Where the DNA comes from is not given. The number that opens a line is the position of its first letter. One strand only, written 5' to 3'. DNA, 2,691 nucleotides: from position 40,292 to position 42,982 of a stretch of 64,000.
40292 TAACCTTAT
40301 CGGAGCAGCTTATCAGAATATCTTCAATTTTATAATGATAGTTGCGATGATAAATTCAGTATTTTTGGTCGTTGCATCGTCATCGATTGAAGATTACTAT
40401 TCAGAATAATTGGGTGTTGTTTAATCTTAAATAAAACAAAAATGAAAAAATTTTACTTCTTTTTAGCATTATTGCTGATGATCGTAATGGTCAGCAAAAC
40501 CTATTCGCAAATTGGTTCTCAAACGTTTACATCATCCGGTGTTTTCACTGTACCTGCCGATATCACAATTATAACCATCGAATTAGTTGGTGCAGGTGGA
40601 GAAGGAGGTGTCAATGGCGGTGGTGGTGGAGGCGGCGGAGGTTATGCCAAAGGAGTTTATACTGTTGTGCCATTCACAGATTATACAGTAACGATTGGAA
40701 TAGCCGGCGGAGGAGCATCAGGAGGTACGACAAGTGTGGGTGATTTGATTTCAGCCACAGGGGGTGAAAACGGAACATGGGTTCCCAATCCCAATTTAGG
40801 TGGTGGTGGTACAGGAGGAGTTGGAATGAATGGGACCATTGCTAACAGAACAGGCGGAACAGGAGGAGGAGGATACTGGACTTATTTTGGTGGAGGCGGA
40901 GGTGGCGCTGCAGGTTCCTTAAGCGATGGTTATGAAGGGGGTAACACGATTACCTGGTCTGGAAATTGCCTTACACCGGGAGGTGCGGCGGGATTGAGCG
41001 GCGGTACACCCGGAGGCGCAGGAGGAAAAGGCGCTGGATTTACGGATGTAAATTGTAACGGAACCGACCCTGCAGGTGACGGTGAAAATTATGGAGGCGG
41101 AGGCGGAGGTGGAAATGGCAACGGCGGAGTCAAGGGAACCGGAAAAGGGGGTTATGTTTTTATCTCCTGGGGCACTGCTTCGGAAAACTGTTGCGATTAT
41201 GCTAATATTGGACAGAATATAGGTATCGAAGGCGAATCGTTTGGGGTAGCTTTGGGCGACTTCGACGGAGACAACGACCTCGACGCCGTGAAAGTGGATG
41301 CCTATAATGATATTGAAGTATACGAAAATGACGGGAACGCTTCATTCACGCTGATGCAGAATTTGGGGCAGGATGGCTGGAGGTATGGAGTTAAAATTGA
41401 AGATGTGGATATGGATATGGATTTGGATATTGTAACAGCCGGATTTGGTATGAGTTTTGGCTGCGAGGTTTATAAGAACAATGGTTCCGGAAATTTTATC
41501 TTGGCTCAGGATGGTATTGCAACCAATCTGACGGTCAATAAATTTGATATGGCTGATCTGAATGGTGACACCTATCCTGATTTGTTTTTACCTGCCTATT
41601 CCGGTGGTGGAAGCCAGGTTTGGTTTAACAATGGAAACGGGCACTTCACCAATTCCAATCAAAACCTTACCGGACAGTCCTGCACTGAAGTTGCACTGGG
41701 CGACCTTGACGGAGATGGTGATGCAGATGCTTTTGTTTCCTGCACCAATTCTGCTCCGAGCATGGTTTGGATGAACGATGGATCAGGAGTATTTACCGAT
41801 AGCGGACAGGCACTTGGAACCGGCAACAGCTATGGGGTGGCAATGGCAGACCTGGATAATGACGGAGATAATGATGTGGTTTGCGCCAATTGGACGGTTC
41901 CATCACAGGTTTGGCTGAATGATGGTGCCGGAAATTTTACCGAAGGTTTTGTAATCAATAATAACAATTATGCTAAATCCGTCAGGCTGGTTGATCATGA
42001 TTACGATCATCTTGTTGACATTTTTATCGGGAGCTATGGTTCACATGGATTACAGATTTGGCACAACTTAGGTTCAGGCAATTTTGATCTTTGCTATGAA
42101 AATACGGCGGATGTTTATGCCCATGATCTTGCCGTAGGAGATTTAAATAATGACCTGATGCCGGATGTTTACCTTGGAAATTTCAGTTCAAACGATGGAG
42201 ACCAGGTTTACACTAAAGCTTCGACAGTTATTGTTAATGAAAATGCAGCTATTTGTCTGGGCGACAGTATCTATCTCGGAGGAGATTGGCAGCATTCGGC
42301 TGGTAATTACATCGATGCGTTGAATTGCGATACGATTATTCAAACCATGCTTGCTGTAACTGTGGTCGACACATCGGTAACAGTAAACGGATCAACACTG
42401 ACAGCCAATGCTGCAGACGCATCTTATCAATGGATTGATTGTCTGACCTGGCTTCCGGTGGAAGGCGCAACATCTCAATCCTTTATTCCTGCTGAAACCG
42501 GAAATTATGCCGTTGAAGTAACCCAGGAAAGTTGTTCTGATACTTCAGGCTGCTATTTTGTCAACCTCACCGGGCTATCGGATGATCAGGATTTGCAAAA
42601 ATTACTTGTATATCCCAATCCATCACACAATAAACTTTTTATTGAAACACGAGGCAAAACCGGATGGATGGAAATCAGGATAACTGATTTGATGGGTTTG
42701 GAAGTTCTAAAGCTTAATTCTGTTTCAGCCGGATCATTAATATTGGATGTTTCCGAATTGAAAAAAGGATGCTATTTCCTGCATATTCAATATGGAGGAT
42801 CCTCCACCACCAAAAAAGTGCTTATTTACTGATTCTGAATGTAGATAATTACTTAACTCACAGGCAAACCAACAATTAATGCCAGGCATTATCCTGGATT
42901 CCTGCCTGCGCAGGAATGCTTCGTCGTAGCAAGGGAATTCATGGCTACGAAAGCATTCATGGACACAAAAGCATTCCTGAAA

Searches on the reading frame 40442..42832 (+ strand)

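Call 11: search_protein_families(library=pfam, proteins=[window:40442-42832:+], max_evalue=0.01)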
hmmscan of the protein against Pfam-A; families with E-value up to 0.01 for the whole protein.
window:40442-42832:+ (796 aa): 3 families
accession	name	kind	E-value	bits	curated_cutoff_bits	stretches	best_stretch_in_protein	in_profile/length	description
PF13517.12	FG-GAP_3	-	3.4e-34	117.7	26.9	6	372-432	1-61/61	FG-GAP-like repeat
PF18962.6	Por_Secre_tail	-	7.1e-14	52.3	27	1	723-795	1-75/75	Secretion system C-terminal sorting domain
PF21722.4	Gly_rich_2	-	8e-07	29.7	24.3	1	31-243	2-225/226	Glycine-rich domain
